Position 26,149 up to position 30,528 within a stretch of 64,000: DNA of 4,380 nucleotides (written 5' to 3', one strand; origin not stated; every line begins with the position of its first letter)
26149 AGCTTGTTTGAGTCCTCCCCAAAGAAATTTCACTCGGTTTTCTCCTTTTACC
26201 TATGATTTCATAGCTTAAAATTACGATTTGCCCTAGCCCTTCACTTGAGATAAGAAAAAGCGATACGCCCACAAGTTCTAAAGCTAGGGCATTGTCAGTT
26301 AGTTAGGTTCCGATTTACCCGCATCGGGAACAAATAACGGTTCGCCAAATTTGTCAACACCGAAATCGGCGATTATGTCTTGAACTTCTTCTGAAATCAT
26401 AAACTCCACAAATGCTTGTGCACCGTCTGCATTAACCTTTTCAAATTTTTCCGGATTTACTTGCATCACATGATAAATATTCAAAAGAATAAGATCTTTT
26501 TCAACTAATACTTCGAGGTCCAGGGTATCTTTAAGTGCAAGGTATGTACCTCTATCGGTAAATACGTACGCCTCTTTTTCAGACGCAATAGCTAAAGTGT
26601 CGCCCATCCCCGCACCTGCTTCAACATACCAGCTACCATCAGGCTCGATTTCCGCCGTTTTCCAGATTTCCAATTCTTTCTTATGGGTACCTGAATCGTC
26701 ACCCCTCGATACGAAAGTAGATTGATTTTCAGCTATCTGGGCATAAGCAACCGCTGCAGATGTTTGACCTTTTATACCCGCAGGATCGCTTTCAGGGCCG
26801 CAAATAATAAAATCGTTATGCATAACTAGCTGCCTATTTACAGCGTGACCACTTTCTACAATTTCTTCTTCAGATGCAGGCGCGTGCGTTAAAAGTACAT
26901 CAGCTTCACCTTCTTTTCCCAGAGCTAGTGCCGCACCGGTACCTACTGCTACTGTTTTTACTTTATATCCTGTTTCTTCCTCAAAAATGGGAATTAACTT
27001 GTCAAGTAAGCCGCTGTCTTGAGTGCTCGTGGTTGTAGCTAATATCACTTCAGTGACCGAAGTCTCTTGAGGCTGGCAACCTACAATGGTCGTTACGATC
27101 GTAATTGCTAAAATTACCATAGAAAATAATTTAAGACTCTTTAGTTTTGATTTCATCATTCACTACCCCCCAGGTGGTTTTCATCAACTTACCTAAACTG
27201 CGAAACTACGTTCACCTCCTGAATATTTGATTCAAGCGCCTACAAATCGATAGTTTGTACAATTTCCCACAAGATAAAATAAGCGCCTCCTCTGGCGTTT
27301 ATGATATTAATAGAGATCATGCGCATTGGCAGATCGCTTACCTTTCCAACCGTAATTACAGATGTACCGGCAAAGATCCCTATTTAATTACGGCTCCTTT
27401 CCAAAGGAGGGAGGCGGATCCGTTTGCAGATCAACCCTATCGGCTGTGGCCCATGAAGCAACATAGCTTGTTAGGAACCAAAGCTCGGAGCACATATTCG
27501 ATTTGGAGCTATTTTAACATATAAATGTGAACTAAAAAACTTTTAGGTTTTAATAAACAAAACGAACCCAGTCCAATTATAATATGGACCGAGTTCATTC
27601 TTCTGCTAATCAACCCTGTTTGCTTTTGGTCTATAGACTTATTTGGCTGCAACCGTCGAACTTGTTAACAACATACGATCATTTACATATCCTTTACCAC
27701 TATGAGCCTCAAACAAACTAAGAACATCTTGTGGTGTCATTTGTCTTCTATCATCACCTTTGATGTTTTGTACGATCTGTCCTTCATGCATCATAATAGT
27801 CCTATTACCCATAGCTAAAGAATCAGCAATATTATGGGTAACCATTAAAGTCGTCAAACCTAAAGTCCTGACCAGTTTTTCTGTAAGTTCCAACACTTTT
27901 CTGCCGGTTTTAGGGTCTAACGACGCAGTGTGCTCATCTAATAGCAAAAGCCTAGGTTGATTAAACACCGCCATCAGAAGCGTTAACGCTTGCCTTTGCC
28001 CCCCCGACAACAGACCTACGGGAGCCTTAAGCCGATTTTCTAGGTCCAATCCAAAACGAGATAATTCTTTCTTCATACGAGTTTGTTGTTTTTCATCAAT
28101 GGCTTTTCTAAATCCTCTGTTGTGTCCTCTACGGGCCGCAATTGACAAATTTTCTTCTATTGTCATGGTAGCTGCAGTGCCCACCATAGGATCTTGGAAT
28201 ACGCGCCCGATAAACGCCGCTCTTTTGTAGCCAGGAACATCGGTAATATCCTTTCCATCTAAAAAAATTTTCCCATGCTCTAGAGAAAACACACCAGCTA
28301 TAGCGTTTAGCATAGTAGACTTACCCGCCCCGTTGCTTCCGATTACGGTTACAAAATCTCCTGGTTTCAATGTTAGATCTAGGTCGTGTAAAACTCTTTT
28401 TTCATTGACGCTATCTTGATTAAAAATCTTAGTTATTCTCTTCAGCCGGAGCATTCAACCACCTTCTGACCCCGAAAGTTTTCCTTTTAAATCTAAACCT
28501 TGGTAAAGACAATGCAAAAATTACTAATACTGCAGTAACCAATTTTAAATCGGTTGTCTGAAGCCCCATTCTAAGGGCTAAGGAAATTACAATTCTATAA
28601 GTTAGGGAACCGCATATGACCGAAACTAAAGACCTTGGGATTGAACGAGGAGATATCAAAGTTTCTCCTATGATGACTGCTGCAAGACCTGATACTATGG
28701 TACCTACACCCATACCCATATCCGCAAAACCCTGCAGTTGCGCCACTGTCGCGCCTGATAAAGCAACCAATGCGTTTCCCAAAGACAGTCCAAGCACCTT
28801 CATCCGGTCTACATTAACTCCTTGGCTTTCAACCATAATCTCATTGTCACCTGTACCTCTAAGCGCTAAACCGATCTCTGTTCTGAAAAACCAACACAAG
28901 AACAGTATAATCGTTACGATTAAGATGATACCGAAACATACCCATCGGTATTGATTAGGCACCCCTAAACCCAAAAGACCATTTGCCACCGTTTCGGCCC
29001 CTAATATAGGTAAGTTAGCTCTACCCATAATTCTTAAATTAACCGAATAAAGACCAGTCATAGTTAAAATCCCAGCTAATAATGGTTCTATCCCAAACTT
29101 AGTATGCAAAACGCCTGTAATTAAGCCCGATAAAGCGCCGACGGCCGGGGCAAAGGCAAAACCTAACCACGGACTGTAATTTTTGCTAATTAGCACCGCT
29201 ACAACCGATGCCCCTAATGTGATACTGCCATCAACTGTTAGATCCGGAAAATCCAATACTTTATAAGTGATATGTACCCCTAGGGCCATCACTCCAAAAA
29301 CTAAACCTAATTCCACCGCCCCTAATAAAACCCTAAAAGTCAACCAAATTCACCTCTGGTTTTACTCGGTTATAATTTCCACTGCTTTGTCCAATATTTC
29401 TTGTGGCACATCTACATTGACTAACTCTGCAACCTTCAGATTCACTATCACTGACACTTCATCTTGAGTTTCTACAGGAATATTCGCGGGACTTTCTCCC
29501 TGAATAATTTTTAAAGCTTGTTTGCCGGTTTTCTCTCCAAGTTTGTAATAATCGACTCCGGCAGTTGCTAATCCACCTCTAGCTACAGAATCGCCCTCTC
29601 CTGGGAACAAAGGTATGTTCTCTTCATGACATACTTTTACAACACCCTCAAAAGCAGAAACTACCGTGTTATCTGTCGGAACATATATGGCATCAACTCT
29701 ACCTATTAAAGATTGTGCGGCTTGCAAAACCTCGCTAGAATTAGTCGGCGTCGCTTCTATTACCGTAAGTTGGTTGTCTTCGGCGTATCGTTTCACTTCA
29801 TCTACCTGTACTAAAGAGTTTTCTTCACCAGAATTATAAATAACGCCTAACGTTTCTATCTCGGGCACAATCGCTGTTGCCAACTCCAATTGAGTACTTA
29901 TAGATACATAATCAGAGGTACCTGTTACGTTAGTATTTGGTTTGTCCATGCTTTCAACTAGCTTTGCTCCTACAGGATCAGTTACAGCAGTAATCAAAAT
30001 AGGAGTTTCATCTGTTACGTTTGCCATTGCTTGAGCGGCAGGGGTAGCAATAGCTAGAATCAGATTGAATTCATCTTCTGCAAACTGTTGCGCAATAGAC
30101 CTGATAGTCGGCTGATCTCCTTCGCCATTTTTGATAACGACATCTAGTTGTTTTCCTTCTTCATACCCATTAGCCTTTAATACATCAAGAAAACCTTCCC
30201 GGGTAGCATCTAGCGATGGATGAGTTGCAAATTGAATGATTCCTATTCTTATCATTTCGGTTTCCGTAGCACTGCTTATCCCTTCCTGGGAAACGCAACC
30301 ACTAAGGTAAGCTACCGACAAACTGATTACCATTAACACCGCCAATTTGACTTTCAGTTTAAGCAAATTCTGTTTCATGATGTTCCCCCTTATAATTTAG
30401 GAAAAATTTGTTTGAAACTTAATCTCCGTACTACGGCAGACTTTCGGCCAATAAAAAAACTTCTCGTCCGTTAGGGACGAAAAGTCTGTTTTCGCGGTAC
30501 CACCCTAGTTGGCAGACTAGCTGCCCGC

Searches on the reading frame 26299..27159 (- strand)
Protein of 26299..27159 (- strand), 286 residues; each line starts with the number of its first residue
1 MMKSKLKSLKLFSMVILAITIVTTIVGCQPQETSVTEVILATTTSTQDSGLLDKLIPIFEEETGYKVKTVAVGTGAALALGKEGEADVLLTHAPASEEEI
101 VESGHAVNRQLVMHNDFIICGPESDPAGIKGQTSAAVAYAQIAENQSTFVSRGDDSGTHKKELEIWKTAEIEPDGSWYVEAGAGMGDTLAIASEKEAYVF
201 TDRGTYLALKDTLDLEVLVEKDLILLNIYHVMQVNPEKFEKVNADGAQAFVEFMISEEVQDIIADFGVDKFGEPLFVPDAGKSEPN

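Call 38: search_protein_families(library=pfam, proteins=[window:26299-27159:-], max_evalue=0.00001)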
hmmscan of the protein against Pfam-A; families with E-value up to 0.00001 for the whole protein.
window:26299-27159:- (286 aa): 2 families
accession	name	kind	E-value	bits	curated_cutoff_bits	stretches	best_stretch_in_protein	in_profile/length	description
PF12849.12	PBP_like_2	-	1.6e-48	166.2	27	1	32-258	3-267/267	PBP superfamily domain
PF13531.11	SBP_bac_11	-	1.6e-11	44.9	25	1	51-267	12-225/227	Bacterial extracellular solute-binding protein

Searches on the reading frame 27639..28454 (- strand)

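Call 38: search_protein_families(library=pfam, proteins=[window:27639-28454:-], max_evalue=0.00001)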
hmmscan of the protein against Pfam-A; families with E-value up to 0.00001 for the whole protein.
window:27639-28454:- (271 aa): 3 families
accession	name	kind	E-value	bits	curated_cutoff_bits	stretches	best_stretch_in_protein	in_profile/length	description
PF00005.33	ABC_tran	-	3.2e-28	99.5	25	1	22-177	1-137/137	ABC transporter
PF02463.25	SMC_N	-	5.9e-11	42.6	40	1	33-196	25-188/220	RecF/RecN/SMC N terminal domain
PF13304.12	AAA_21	-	3.9e-09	37.4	27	0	122-208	216-299/304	AAA domain, putative AbiEii toxin, Type IV TA system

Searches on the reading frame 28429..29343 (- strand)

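Call 38: search_protein_families(library=pfam, proteins=[window:28429-29343:-], max_evalue=0.00001)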
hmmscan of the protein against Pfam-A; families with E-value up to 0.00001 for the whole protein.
window:28429-29343:- (304 aa): 1 family
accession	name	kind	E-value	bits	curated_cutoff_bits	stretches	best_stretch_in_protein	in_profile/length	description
PF02653.21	BPD_transp_2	-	3.8e-29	102.1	26.8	1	12-277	8-267/269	Branched-chain amino acid transport system / permease component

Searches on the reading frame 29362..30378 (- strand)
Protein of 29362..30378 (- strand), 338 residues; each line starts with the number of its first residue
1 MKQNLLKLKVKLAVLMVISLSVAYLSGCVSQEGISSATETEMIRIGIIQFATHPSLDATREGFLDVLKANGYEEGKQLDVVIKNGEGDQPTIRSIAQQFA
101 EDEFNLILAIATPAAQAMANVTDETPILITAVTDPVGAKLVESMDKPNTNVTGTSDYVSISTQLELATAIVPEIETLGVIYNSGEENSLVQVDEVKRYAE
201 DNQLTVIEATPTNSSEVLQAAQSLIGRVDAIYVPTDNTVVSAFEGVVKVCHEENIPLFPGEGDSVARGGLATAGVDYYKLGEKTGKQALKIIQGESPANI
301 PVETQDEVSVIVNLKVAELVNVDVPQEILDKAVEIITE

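Call 38: search_protein_families(library=pfam, proteins=[window:29362-30378:-], max_evalue=0.00001)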
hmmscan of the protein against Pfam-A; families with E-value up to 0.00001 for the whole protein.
window:29362-30378:- (338 aa): 3 families
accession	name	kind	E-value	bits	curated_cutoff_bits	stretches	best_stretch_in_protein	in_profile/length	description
PF04392.18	ABC_sub_bind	-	1.2e-85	287.8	25.9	1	45-335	2-292/293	ABC transporter substrate binding protein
PF13458.12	Peripla_BP_6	-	3.6e-08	33.9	31.7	1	54-222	20-187/343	Periplasmic binding protein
PF13407.12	Peripla_BP_4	-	2.1e-07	31.2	35.1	0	193-295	18-121/258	Periplasmic binding protein domain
